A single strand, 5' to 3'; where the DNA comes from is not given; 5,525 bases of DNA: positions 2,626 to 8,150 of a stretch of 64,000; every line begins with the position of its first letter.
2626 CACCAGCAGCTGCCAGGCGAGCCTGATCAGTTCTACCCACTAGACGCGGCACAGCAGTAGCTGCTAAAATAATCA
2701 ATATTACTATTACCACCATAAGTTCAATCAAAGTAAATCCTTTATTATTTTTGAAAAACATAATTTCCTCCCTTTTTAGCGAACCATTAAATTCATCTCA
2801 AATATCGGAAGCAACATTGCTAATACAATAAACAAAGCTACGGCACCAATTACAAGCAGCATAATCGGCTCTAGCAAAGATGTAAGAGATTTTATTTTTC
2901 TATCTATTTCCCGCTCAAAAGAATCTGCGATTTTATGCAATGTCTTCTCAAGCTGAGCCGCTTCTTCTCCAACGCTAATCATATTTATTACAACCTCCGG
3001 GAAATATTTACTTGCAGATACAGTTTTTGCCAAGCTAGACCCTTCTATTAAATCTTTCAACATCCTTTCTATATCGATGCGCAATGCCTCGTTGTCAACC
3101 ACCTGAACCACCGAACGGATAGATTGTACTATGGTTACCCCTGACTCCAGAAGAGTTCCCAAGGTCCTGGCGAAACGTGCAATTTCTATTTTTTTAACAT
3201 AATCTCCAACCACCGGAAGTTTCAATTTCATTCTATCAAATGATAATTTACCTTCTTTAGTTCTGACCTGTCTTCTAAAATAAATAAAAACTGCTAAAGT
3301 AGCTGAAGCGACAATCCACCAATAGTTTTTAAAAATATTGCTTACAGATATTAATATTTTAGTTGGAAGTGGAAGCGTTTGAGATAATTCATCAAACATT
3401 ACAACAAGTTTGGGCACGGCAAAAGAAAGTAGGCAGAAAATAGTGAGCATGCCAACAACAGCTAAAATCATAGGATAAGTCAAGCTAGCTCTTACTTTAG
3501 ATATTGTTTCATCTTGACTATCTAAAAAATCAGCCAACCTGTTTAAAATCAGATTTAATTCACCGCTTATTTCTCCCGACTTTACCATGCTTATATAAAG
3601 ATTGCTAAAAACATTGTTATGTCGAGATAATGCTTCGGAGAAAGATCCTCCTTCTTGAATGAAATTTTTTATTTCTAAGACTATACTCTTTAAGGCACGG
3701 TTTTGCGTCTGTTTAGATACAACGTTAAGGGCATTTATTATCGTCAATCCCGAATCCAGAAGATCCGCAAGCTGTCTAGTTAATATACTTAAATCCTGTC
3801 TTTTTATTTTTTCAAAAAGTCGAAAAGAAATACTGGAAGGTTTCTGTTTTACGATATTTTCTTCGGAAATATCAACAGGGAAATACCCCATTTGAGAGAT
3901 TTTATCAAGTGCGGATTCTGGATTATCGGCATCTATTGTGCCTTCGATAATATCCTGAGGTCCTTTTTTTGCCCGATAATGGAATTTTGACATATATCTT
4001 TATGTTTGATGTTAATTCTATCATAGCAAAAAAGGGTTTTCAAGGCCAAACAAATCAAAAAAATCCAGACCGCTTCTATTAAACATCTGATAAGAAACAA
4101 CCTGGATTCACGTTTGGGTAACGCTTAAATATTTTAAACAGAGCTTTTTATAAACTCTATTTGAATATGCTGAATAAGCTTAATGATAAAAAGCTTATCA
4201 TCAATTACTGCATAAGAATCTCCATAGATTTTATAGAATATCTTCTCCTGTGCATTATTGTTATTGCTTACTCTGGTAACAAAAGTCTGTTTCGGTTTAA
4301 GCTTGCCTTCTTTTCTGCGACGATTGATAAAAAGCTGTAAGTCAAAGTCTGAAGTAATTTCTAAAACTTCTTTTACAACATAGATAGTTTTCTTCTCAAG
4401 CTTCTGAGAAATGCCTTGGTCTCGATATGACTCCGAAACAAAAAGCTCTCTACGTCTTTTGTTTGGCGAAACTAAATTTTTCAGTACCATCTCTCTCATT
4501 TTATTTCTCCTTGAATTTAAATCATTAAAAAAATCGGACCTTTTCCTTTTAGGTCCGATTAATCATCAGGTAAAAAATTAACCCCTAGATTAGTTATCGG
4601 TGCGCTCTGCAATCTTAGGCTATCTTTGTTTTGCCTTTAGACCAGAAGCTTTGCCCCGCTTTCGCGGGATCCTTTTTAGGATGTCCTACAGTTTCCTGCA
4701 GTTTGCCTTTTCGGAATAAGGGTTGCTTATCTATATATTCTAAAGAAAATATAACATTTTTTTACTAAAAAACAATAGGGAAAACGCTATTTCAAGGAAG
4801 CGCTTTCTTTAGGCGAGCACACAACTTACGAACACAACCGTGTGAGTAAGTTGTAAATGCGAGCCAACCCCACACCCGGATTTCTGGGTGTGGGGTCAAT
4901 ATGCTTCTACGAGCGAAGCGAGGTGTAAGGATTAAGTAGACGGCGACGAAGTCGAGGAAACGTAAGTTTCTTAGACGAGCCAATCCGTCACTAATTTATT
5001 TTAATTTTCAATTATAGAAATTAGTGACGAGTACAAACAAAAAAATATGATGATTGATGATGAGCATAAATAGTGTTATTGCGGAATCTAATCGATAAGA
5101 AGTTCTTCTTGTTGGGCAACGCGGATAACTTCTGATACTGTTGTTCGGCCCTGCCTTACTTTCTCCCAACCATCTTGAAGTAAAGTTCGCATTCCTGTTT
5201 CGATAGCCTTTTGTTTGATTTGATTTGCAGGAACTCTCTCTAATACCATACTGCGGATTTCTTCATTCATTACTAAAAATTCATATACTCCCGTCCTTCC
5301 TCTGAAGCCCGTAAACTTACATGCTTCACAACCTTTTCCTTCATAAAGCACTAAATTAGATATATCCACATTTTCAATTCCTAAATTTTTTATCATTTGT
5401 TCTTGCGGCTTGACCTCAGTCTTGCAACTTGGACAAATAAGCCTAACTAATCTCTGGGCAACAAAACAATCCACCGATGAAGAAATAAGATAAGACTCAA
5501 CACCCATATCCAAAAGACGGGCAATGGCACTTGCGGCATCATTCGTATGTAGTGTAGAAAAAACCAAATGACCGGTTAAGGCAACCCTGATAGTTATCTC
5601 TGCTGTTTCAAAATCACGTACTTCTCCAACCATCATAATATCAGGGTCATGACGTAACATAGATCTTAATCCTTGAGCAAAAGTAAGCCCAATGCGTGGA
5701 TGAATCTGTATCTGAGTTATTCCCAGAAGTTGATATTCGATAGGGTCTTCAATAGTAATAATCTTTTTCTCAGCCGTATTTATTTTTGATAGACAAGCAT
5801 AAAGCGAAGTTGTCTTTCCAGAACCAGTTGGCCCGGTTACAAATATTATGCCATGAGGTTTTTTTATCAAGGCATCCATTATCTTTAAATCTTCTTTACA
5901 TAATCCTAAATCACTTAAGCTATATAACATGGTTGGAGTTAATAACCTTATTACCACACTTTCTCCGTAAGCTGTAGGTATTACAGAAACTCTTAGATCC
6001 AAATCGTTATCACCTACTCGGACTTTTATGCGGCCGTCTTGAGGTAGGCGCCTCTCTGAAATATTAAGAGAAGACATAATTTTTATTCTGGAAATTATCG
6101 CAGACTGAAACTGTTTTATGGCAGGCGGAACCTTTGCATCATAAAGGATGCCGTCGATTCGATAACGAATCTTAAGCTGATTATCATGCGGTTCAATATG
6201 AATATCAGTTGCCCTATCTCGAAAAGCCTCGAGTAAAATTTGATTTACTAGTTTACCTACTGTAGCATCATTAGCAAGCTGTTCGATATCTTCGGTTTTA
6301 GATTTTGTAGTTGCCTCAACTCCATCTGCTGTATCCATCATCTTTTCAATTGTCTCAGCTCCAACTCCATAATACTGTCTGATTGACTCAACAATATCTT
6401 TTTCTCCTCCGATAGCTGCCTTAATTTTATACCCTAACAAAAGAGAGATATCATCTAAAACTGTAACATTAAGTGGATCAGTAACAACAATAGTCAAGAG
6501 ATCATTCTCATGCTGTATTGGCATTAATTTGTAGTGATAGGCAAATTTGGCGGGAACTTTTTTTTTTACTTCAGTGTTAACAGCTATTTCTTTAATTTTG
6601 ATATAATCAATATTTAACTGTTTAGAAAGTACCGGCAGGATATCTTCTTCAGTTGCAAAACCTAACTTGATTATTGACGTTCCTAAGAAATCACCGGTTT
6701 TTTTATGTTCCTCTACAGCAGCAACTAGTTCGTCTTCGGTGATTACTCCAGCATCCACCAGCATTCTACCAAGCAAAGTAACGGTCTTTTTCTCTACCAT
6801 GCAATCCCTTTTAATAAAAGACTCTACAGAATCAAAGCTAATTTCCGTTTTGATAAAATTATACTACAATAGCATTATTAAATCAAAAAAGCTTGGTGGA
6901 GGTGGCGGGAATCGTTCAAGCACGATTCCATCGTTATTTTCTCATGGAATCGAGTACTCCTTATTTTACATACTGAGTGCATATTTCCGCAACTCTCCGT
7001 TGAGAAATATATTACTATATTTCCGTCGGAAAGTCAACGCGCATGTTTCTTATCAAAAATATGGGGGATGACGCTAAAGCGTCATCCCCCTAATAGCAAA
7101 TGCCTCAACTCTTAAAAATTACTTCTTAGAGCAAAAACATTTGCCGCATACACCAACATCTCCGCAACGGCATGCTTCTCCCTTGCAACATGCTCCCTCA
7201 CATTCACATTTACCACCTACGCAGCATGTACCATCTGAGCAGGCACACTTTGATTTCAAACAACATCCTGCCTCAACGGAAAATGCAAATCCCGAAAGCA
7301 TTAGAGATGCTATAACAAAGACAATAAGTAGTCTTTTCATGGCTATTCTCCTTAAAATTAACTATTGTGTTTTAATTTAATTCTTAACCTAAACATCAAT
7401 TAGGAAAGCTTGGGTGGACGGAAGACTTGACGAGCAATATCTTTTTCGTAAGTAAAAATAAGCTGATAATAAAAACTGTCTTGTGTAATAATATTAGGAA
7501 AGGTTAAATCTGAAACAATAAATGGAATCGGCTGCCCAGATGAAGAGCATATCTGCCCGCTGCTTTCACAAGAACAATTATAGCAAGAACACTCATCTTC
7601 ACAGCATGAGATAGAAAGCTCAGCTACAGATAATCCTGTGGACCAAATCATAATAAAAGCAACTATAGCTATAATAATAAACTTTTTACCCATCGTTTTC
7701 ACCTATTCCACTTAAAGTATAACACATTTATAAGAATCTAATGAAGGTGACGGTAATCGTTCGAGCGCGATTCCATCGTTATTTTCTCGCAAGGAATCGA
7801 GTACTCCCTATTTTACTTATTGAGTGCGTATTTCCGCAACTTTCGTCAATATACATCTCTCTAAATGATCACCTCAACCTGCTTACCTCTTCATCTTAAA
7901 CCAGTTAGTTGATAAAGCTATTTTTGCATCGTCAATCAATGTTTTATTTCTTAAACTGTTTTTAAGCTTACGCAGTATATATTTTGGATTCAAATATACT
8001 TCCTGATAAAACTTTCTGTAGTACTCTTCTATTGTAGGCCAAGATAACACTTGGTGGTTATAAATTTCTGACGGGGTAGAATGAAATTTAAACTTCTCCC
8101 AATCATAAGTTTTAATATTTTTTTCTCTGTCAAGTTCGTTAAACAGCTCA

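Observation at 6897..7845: Two copies of a ~100-nt element (R1, R2) with ssrA-3'-like heads and mutually exclusive hairpins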

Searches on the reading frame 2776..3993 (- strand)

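Call 10: search_protein_families(library=pfam, proteins=[window:2776-3993:-], max_evalue=0.01)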
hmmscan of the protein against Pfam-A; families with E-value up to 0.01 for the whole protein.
window:2776-3993:- (405 aa): 2 families
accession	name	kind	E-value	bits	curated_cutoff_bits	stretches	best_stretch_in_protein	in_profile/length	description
PF00482.28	T2SSF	-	3.8e-61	205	25.2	2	274-396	1-125/125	Type II secretion system (T2SS), protein F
PF20990.2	DUF2207_C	-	0.0089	16.2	33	0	125-254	103-202/247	Predicted membrane protein (DUF2207) C-terminal domain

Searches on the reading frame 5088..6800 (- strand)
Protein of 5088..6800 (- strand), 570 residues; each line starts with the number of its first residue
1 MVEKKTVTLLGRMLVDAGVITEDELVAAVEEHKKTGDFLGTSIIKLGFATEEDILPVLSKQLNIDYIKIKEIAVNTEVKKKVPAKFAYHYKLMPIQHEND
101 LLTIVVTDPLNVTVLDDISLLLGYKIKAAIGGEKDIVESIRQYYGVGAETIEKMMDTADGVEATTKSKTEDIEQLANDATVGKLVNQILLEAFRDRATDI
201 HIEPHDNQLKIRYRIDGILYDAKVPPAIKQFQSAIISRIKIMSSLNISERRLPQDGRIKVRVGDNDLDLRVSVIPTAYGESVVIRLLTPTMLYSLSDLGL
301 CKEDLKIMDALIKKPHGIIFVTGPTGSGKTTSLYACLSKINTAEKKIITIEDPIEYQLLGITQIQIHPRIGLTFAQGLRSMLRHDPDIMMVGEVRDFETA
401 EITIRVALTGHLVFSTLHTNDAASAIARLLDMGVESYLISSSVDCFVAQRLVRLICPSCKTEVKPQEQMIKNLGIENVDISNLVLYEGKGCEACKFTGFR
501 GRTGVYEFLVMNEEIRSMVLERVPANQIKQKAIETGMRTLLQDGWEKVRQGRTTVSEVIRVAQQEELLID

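Call 10: search_protein_families(library=pfam, proteins=[window:5088-6800:-], max_evalue=0.01)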
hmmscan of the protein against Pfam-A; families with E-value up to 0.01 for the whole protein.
window:5088-6800:- (570 aa): 6 families
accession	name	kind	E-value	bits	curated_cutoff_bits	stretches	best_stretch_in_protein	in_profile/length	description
PF00437.27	T2SSE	-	6.9e-135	449.9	24.9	1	176-560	3-370/370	Type II/IV secretion system protein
PF05157.20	MshEN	-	5.5e-16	58.8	23.1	1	62-147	1-87/90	MshEN domain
PF13401.12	AAA_22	-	0.0014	19.4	27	1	315-351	4-40/130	AAA domain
PF25199.1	nSTAND_NTPase5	-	0.0015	18.8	34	1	313-355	38-81/145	Novel STAND NTPase 5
PF13604.12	AAA_30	-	0.0017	18.6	27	0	306-348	8-50/191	AAA domain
PF13191.12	AAA_16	-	0.0073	17.3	32.6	0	315-364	24-64/167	AAA ATPase domain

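Call 53: search_protein_families(library=ncbifam, proteins=[window:5088-6800:-], max_evalue=0.01)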
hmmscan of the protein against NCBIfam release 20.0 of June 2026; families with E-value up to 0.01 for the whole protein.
window:5088-6800:- (570 aa): 24 families
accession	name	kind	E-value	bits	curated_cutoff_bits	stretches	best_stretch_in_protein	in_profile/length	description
TIGR02533.1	type_II_gspE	equivalog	3e-184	613.2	630.25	1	80-561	2-485/486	type II secretion system ATPase GspE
TIGR02538.1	type_IV_pilB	equivalog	1.7e-177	591.5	675.65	1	10-563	2-563/564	type IV-A pilus assembly ATPase PilB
NF053534.1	T4PilAsmATPsTfpB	equivalog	1.4e-140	469.5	850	1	53-562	67-582/584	type IV pilus assembly ATPase TfpB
NF007755.0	PRK10436.1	equivalog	5.4e-133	444.1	617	1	85-564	12-461/465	type II secretion system protein GspE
NF041000.1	ATPase_ComGA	equivalog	7.3e-78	261.2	300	1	187-453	2-266/267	competence type IV pilus ATPase ComGA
TIGR01420.1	pilT_fam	subfamily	5e-54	183.8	319.1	1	185-453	2-269/343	PilT/PilU family type 4a pilus ATPase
TIGR02525.1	plasmid_TraJ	equivalog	1.4e-27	96.6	368.3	1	283-432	121-272/372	plasmid transfer ATPase TraJ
TIGR02524.1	dot_icm_DotB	equivalog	9e-27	94.2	463.3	1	289-452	111-279/358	Dot/Icm type IV secretion system ATPase DotB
NF008411.1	PRK11234.1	equivalog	3.1e-17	62.2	1170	1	6-174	480-646/723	cyclic di-3',5'-guanylate-activated glycosyltransferase NfrB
TIGR02782.1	TrbB_P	equivalog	1.4e-16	60.7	304.55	1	316-432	136-255/303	P-type conjugative transfer ATPase TrbB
NF058587.1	archaellum_moto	equivalog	1.2e-15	57.3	550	1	318-430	277-394/527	archaellum flagellar ATPase motor FlaI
NF010469.0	PRK13894.1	subfamily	9.2e-15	54.8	508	1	307-432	141-267/320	conjugal transfer ATPase TrbB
TIGR03819.1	heli_sec_ATPase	hypoth_equivalog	3.1e-14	52.9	373.15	1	279-448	139-316/340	TadA family conjugal transfer-associated ATPase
TIGR02788.1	VirB11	equivalog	9.9e-14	51.1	249.95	1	319-436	147-269/308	P-type DNA transfer ATPase VirB11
NF053729.1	c-di-GMP_motif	domain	1e-13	50.9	38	1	10-61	2-53/53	cyclic di-GMP-binding domain-containing protein, MshE-related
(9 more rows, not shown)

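Call 96: find_encoding_contigs(protein=window:5088-6800:-, flank=6000, max_places=10)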
Protein window:5088-6800:- (570 aa): no gene with exactly this product is on record in the collection.

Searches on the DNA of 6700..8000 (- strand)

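Call 8: search_rna_families(source=window, start=6700, end=8000, threshold=evalue, max_evalue=10, show_alignments=3)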
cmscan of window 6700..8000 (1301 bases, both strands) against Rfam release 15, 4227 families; matches with E-value up to 10: 4.
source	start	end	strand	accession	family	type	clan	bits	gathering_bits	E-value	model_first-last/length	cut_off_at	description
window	7029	7090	+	RF01676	P31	Gene; sRNA;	-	21.1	40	0.34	1-82/82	no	Pseudomonas sRNA P31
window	7024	7120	-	RF01210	snoU13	Gene; snRNA; snoRNA; CD-box;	CL00081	14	46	5.1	1-104/104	no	Small nucleolar RNA U13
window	7746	7835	+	RF02694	RalA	Gene; sRNA;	-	13.3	170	5.4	1-179/179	no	RalR antitoxin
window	7063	7100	-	RF00003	U1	Gene; snRNA; splicing;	CL00005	10.6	69.5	7.8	130-165/166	no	U1 spliceosomal RNA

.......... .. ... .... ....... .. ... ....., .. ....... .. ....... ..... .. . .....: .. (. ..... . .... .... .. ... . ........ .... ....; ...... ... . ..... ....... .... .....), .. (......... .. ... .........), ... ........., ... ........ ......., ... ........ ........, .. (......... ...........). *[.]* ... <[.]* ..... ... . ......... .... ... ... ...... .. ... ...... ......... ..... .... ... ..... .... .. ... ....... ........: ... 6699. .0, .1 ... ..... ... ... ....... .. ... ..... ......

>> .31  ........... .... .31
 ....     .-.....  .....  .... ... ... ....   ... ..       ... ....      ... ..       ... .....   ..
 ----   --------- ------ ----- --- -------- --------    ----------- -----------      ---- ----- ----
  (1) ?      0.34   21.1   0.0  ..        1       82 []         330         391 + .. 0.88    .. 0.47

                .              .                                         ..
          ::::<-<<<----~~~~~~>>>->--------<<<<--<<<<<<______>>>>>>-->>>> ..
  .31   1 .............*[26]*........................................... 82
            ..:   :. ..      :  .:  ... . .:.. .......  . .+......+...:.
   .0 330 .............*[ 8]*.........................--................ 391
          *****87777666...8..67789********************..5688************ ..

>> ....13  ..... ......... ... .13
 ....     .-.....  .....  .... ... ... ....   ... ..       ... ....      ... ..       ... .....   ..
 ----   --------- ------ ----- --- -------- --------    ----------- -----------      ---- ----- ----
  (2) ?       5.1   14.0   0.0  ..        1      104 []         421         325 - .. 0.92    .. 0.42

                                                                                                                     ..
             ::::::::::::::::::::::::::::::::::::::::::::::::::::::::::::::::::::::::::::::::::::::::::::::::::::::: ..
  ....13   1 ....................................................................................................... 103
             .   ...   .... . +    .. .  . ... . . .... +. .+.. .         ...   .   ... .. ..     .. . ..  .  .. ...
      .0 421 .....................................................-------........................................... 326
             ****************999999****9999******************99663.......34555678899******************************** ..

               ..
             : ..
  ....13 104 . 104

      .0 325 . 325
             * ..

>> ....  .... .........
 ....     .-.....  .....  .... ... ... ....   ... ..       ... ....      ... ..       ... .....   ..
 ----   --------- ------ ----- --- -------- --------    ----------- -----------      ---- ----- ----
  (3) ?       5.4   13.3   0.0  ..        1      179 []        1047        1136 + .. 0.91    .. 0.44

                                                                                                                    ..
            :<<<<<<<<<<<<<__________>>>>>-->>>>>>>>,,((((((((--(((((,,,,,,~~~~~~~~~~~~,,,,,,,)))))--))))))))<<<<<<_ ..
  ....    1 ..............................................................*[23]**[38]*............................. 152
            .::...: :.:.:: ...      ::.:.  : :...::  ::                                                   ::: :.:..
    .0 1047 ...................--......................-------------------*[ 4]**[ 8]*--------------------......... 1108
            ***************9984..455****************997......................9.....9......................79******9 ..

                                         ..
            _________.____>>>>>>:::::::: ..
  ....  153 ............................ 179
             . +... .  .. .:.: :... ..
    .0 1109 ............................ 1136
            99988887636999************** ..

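Call 55: search_dna_similar(query=window:6880-7020:-, collection=phages, mode=distant, max_evalue=1)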
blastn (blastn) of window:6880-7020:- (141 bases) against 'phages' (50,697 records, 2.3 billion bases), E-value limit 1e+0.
Records with a match: 1; places in all: 1; records where one place covers at least 80% of the query: 0.
Best place of each record, by identity: 80-90% 1.
By first word of the organism name: Bacteriophage 1.
By host as written in the record: Helicobacter pullorum 1.
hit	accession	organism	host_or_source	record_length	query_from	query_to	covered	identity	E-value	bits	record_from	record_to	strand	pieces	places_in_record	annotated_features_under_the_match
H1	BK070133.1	Bacteriophage sp.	Helicobacter pullorum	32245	90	127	27%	84.2%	3e-2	43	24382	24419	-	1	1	none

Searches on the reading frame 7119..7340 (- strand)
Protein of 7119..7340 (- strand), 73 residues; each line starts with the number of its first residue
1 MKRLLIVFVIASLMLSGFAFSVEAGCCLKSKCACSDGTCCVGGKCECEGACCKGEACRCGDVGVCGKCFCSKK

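Call 10: search_protein_families(library=pfam, proteins=[window:7119-7340:-], max_evalue=0.01)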
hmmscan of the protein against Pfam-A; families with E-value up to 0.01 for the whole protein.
window:7119-7340:- (73 aa): 0 families

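Call 53: search_protein_families(library=ncbifam, proteins=[window:7119-7340:-], max_evalue=0.01)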
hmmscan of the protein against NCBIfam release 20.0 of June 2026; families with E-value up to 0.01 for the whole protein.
window:7119-7340:- (73 aa): 0 families

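Call 63: search_protein_representatives(protein=window:7119-7340:-)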
Query: 73 residues. Proteins with E-value up to 0.001 (for the whole library): 38; up to 1e-10: 1; up to 1e-30: 1. The best 38 are listed.
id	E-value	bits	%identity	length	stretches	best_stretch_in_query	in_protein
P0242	2.4e-38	145.8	100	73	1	1-73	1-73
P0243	2.4e-10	56.7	44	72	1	2-72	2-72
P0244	3.0e-10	56.4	47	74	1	2-73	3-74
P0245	3.1e-09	53.2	45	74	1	2-72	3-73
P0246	1.8e-08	50.7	51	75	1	2-71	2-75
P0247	5.6e-08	49.2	42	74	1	1-73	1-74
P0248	7.1e-08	48.8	41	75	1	3-71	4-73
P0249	1.1e-07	48.3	44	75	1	1-72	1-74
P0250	1.7e-07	47.6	47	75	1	2-72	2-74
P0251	4.4e-07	46.3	49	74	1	1-68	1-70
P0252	6.1e-07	45.9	41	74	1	2-72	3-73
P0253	6.8e-07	45.7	42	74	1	5-73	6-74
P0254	1.3e-06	44.8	51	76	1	1-72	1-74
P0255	2.1e-06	44.2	43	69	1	1-65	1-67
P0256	4.8e-06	43.0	47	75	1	5-73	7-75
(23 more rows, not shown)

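Call 97: find_encoding_contigs(protein=window:7119-7340:-, flank=5000, max_places=10)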
Protein window:7119-7340:- (73 aa): 21 contigs read that carry it; 10 places shown.
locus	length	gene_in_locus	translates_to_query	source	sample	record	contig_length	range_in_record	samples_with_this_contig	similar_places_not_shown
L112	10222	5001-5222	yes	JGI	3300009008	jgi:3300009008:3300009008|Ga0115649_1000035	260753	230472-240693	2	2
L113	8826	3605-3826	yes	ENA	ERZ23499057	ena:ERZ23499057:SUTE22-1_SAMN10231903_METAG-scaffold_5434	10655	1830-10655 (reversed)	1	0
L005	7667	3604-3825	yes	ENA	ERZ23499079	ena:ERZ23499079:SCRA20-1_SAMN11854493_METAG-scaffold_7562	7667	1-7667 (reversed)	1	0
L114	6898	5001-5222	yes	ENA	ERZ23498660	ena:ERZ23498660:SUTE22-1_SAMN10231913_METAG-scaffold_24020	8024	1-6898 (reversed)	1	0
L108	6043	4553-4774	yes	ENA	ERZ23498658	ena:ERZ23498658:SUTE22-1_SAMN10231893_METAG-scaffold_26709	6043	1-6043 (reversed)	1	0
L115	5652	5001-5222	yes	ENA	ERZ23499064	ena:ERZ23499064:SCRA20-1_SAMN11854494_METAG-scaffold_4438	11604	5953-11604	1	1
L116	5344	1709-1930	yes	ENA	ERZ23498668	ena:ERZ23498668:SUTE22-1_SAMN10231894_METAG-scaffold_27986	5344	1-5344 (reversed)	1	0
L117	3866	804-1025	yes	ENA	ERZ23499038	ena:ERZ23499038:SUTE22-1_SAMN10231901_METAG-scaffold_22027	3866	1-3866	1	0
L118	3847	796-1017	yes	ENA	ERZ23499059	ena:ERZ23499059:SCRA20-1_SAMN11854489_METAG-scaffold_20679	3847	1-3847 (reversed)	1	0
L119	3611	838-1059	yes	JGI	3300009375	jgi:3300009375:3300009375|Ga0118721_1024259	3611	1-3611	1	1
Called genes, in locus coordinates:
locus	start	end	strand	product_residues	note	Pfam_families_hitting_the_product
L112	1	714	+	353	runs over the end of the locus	PF13102:Phage_int_SAM_5 (weak), PF00589:Phage_integrase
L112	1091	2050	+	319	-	PF03547:Mem_trans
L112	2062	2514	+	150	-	PF01668:SmpB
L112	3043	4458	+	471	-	PF02310:B12-binding, PF04055:Radical_SAM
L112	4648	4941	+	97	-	-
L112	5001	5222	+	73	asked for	-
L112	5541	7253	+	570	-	PF05157:MshEN, PF00437:T2SSE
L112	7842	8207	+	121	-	-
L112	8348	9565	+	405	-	PF28597:T2SSF_N, PF00482:T2SSF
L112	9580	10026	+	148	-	PF07963:N_methyl, PF08334:T2SSG, PF22434:PilW_C (weak)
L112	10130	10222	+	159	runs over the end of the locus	PF07963:N_methyl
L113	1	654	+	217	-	?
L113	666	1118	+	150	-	PF01668:SmpB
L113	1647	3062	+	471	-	PF02310:B12-binding, PF04055:Radical_SAM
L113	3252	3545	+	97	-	-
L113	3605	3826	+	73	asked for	-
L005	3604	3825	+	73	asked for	-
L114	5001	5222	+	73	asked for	-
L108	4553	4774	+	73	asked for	-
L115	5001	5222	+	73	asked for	-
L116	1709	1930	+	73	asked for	-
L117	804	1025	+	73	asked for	-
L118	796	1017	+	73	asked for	-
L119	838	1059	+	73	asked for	-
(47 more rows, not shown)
